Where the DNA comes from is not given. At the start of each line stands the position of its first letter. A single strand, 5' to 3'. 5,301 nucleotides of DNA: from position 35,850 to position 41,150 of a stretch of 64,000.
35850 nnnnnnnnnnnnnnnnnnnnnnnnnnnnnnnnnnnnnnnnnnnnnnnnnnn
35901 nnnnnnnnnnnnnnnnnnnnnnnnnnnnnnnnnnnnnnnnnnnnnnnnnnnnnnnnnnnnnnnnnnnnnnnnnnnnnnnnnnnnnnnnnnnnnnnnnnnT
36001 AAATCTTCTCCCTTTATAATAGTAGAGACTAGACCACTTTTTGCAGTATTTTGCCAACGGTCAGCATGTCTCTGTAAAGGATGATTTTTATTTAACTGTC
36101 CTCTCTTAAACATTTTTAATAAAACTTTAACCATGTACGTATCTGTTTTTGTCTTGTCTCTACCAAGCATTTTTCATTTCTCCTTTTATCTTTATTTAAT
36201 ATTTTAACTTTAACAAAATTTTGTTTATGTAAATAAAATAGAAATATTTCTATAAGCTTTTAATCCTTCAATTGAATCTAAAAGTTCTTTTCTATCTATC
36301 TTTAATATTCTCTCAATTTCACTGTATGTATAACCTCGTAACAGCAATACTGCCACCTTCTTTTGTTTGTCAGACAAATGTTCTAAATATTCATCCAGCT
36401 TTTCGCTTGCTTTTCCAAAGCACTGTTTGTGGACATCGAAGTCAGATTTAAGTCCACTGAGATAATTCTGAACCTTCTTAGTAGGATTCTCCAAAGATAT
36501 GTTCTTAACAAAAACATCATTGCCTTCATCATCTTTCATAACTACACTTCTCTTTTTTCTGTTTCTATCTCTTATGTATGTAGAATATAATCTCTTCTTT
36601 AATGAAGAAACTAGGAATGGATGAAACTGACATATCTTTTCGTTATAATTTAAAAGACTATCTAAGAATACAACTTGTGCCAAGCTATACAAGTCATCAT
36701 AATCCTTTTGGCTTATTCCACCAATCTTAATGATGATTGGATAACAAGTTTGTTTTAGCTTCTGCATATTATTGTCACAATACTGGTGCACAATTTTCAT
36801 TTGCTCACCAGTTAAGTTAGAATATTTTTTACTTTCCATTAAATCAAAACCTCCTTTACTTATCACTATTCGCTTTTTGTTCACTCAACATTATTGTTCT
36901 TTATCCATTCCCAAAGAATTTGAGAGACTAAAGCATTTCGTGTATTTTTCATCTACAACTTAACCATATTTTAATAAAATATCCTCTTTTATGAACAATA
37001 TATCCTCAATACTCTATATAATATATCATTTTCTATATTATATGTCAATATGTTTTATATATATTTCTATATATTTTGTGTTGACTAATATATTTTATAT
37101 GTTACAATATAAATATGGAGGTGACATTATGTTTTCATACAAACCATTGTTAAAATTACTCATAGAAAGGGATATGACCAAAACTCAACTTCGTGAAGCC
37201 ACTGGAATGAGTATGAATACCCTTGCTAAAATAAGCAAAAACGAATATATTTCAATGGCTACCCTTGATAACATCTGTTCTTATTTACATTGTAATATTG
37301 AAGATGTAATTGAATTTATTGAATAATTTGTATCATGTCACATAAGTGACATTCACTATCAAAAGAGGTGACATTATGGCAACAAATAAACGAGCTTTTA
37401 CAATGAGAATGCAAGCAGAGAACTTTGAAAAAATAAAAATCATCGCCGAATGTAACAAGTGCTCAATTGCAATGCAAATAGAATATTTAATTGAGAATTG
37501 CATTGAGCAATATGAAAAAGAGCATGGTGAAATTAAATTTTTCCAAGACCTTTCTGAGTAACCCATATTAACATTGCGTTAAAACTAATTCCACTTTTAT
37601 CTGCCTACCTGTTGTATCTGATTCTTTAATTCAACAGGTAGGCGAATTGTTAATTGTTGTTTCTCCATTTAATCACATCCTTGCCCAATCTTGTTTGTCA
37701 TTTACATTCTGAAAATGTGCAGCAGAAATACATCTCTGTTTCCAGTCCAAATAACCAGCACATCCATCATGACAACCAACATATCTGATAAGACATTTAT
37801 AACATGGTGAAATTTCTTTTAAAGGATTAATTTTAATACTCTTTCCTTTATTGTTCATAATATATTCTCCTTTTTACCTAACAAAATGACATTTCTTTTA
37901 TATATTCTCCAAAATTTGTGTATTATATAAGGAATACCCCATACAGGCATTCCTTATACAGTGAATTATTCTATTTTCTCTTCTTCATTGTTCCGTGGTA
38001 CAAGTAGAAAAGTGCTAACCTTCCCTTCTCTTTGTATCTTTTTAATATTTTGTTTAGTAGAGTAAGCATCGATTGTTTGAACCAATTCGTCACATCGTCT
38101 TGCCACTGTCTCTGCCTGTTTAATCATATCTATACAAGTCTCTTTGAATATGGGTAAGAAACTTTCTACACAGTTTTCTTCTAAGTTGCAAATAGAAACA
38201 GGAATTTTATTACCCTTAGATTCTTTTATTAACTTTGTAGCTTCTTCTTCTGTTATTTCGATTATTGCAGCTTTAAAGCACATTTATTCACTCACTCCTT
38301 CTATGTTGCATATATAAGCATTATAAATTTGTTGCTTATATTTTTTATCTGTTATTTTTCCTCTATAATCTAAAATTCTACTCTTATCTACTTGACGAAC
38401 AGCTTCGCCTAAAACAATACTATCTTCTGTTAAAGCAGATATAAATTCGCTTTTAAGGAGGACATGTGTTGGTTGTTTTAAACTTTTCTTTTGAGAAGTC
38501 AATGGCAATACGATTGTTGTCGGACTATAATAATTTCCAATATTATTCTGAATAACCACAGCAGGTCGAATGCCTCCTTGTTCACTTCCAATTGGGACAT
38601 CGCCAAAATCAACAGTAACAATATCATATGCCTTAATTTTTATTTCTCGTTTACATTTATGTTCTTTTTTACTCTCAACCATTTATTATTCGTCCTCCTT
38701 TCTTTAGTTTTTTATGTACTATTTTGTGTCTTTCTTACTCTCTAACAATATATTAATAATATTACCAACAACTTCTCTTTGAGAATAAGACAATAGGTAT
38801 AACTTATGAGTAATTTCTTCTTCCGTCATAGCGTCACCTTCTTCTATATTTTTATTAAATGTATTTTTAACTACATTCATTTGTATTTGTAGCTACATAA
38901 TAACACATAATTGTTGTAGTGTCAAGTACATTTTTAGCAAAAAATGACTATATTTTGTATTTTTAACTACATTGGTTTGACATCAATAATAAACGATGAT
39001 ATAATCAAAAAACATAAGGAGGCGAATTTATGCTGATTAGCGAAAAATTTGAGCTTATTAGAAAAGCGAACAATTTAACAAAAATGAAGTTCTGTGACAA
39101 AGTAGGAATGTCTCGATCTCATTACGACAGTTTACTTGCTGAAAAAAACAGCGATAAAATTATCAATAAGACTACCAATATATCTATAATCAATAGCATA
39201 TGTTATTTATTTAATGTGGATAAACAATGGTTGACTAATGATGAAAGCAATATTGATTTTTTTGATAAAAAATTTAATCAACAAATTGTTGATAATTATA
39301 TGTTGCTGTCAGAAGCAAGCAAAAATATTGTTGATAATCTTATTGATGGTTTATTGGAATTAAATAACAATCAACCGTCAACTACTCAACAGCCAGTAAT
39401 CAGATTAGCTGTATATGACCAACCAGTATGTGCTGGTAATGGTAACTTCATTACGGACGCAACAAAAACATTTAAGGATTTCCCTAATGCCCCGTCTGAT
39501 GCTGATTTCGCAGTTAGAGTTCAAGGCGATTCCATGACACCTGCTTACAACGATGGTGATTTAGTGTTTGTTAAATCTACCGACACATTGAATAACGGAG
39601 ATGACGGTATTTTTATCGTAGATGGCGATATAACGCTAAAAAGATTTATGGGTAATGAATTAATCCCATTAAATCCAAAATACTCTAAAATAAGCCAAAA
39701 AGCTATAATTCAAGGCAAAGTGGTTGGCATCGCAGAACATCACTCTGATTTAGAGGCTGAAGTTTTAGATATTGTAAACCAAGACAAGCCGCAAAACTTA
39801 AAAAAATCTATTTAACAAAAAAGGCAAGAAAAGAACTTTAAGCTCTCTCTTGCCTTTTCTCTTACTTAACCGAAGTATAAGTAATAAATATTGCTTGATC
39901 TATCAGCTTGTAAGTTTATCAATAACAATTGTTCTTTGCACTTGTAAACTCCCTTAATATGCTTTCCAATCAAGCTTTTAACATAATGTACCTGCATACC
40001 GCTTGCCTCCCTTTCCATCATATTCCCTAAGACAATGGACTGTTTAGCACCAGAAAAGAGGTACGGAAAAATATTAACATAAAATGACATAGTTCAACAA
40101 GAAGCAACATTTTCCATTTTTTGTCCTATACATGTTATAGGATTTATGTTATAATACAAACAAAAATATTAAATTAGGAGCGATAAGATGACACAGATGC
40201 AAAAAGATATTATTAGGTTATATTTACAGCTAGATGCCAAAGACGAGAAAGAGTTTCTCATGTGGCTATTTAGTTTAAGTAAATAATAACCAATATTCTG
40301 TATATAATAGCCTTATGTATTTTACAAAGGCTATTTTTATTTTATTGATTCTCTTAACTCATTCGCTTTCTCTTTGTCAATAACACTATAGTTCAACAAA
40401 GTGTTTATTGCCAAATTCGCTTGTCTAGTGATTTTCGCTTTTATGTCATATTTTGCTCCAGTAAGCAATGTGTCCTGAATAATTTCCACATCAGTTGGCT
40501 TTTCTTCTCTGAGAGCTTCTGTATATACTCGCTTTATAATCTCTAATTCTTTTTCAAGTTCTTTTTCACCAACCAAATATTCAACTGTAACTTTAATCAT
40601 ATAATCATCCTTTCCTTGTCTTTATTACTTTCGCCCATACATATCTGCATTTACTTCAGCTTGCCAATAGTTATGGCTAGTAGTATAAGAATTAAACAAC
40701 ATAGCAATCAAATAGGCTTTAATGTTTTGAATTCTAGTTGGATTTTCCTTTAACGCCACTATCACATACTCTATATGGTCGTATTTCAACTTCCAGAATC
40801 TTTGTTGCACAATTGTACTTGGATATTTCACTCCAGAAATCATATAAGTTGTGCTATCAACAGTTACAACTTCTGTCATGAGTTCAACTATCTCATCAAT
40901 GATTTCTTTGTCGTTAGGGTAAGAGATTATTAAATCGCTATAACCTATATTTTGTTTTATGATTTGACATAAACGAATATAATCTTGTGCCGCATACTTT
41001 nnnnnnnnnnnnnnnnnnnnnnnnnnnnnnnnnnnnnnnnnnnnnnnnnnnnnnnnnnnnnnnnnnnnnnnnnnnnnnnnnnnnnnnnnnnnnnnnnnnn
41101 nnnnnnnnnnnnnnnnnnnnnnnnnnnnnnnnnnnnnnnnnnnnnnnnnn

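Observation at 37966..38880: MazF-family toxin in the lysogeny island with no obvious antitoxin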

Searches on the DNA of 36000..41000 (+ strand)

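Call 5: search_dna_similar(query=window:36000-41000:+, collection=phages, mode=near)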
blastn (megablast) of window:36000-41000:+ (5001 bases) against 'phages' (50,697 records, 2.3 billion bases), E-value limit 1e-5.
No match.

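Call 93: search_rna_families(source=window, start=37400, end=39100, threshold=evalue, max_evalue=1)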
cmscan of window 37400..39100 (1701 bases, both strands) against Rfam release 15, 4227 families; matches with E-value up to 1: 0.
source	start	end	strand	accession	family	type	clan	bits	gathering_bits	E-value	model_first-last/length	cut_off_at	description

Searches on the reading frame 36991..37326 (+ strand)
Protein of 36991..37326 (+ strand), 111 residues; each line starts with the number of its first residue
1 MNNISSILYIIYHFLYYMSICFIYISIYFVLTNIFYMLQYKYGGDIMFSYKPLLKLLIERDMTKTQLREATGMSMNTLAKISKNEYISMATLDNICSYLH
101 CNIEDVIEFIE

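Call 3: search_protein_families(library=pfam, proteins=[window:36991-37326:+], max_evalue=1)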
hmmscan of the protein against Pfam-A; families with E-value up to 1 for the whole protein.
window:36991-37326:+ (111 aa): 3 families
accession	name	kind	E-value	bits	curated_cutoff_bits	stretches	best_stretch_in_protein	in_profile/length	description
PF13443.12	HTH_26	-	1.5e-18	67.2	22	1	53-110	2-61/63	Cro/C1-type HTH DNA-binding domain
PF01381.28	HTH_3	-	9.6e-05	22.8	23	1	55-105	3-54/55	Helix-turn-helix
PF25213.1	HVO_A0261_N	-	0.3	11.4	35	1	52-79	15-42/86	HVO_A0261 N-terminal domain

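Call 4: search_protein_families(library=phrogs, proteins=[window:36991-37326:+], max_evalue=0.1)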
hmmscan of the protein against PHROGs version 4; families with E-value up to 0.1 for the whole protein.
window:36991-37326:+ (111 aa): 5 families
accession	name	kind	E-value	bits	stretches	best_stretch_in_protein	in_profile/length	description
phrog_3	-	transcription regulation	1e-05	26.5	1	37-109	77-148/430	transcriptional repressor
phrog_8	-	transcription regulation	1.8e-05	25.4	1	54-108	81-217/346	transcriptional regulator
phrog_5823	-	transcription regulation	0.0019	18.4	1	59-106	17-66/404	transcriptional regulator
phrog_7241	-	transcription regulation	0.0028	18.7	1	56-107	69-121/122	transcriptional regulator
phrog_9129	-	unknown function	0.017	16.2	1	58-88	82-112/184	-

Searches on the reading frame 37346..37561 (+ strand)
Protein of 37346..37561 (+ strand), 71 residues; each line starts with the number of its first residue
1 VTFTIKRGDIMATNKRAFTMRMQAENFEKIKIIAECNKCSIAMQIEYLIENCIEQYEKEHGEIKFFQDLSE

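Call 3: search_protein_families(library=pfam, proteins=[window:37346-37561:+], max_evalue=1)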
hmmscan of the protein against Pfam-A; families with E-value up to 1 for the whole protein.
window:37346-37561:+ (71 aa): 3 families
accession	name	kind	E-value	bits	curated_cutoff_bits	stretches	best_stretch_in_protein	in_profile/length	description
PF05207.18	Zn_ribbon_CSL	-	0.0025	17.9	29.2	1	21-47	28-54/55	CSL zinc finger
PF24132.1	DUF7399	-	0.016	16.1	27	0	32-64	66-98/134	Family of unknown function (DUF7399)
PF11950.13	DUF3467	-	0.046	14.2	25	1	40-64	67-91/92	Protein of unknown function (DUF3467)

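Call 4: search_protein_families(library=phrogs, proteins=[window:37346-37561:+], max_evalue=0.1)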
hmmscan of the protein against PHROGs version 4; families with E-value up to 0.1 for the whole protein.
window:37346-37561:+ (71 aa): 8 families
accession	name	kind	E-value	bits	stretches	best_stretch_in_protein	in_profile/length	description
phrog_228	-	transcription regulation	4.5e-05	24.3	1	11-63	6-58/251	Arc-like repressor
phrog_582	-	transcription regulation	0.00031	22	1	9-60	51-102/105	Arc-like repressor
phrog_7146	-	transcription regulation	0.00041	21.7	1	11-53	1-43/88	transcriptional regulator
phrog_7919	-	unknown function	0.0045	18.2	1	39-65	62-88/105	-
phrog_3180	-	transcription regulation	0.0074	17.2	1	14-58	4-48/50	Arc-like repressor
phrog_795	-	other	0.013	16.8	1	11-67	13-69/116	partition protein ATPase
phrog_16013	-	unknown function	0.027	15.4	1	18-47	3-32/76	-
phrog_3178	-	transcription regulation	0.09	14.1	1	12-60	6-54/125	Arc-like DNA binding domain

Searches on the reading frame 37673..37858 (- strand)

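Call 3: search_protein_families(library=pfam, proteins=[window:37673-37858:-], max_evalue=1)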
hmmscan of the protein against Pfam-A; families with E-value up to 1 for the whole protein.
window:37673-37858:- (61 aa): 0 families

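Call 4: search_protein_families(library=phrogs, proteins=[window:37673-37858:-], max_evalue=0.1)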
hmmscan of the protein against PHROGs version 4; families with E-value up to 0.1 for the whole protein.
window:37673-37858:- (61 aa): 2 families
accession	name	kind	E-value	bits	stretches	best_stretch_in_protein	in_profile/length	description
phrog_25554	-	unknown function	0.027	15.6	1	13-54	65-106/183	-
phrog_22844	-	unknown function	0.095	13.5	0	17-53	25-61/62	-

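Call 53: search_protein_families(library=padloc, proteins=[window:37673-37858:-], max_evalue=0.01)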
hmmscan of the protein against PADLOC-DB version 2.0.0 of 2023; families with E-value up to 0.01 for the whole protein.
window:37673-37858:- (61 aa): 0 families

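Call 54: search_protein_families(library=ncbifam, proteins=[window:37673-37858:-], max_evalue=0.01)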
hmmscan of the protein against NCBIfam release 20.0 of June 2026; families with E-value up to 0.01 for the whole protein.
window:37673-37858:- (61 aa): 0 families
